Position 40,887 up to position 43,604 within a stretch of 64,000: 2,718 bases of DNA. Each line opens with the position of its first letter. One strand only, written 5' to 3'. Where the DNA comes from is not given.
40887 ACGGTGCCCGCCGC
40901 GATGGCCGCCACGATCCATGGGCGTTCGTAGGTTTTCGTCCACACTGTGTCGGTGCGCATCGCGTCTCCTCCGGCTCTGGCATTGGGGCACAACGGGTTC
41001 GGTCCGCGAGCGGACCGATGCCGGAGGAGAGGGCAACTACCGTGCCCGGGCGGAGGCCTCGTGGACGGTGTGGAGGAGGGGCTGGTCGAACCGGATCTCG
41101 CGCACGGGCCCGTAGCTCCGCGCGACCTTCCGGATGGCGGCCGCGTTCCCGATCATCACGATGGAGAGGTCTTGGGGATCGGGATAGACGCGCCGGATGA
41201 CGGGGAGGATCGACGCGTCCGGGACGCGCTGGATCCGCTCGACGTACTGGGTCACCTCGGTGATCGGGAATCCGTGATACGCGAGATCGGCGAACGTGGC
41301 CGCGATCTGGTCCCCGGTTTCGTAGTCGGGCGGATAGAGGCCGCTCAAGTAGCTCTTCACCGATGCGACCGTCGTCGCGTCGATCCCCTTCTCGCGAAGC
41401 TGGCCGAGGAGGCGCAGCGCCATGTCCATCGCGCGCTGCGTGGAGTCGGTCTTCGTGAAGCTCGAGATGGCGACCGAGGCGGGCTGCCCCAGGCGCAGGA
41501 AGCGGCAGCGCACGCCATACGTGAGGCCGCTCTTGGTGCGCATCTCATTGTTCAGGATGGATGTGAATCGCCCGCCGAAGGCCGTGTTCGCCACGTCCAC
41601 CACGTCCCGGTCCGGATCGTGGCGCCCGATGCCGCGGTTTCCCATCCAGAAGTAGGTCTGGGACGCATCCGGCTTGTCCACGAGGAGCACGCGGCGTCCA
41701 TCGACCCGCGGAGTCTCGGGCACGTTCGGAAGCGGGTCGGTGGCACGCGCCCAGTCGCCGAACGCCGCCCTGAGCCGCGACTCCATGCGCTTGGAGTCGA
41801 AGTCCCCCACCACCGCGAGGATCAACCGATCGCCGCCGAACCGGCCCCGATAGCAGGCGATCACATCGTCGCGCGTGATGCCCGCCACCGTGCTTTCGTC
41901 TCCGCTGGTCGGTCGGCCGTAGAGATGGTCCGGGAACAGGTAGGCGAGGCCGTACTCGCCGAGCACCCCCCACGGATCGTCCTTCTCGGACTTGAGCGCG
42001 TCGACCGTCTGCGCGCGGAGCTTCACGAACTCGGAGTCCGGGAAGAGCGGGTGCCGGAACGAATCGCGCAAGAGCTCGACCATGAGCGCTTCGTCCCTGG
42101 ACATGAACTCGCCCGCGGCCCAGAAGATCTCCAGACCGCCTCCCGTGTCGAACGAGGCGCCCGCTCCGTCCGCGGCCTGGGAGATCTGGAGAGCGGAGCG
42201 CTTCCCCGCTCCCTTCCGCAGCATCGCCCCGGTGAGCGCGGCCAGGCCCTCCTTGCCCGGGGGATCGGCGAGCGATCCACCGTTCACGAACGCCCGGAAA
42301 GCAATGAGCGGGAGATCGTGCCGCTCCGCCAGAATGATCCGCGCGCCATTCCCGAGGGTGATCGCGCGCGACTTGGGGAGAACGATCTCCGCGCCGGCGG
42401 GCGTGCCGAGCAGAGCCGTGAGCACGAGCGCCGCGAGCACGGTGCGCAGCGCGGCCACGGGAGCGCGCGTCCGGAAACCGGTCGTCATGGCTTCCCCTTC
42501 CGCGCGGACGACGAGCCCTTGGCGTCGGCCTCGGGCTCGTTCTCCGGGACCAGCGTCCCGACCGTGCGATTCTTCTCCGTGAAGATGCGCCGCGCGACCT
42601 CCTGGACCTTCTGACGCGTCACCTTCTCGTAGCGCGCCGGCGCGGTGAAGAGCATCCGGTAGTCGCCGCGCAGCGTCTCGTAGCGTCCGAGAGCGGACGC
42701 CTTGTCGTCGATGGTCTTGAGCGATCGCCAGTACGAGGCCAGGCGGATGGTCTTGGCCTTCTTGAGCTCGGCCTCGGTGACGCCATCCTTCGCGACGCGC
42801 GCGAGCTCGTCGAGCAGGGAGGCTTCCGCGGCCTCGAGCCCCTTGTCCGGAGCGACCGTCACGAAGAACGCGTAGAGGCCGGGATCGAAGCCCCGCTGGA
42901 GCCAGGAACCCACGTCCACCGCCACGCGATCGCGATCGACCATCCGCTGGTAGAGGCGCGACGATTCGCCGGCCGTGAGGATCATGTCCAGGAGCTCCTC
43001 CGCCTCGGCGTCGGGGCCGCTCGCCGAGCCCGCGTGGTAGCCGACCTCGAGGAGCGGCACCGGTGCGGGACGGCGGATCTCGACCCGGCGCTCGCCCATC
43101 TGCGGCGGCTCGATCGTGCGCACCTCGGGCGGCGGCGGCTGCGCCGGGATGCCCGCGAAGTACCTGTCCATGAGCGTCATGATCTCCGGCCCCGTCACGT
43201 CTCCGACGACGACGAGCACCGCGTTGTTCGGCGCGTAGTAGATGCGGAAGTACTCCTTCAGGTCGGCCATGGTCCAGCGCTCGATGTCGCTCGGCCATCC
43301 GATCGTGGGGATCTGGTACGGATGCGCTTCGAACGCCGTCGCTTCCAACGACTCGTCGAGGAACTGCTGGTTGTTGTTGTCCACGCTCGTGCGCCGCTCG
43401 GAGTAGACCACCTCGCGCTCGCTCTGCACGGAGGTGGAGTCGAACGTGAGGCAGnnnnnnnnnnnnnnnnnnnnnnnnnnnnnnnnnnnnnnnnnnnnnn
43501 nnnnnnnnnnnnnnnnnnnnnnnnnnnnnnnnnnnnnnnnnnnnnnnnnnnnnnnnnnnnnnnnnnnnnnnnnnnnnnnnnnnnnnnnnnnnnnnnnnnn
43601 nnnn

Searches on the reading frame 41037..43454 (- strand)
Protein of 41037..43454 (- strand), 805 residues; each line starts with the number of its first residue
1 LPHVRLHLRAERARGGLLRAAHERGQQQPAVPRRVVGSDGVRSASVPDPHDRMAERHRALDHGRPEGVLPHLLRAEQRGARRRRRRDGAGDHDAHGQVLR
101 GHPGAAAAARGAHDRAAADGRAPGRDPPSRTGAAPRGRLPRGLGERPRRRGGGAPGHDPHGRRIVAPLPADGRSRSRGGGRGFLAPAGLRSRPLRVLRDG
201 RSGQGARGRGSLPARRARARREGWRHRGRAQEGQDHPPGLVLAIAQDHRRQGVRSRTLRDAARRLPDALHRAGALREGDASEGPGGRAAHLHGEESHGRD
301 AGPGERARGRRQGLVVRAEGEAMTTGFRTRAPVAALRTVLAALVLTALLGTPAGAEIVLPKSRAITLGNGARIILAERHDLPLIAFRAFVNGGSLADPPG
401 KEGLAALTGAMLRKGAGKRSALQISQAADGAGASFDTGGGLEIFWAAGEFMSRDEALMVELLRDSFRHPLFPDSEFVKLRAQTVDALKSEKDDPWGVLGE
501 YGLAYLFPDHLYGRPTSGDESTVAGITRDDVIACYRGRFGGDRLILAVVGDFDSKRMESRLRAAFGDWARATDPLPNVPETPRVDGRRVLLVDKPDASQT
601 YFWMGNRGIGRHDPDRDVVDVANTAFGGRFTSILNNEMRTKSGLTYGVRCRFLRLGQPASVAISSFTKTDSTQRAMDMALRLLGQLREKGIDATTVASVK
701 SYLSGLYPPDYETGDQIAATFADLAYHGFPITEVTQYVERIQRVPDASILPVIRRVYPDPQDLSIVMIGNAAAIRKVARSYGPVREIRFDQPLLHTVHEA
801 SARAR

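Call 76: search_protein_families(library=pfam, proteins=[window:41037-43454:-], max_evalue=0.00001)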
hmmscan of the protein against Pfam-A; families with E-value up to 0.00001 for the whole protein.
window:41037-43454:- (805 aa): 2 families
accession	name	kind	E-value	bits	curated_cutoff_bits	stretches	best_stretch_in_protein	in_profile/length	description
PF05193.26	Peptidase_M16_C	-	1.1e-23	84.4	23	1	526-701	2-179/181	Peptidase M16 inactive domain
PF00675.25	Peptidase_M16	-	5.9e-06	26.7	22.3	1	387-482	16-111/149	Insulinase (Peptidase family M16)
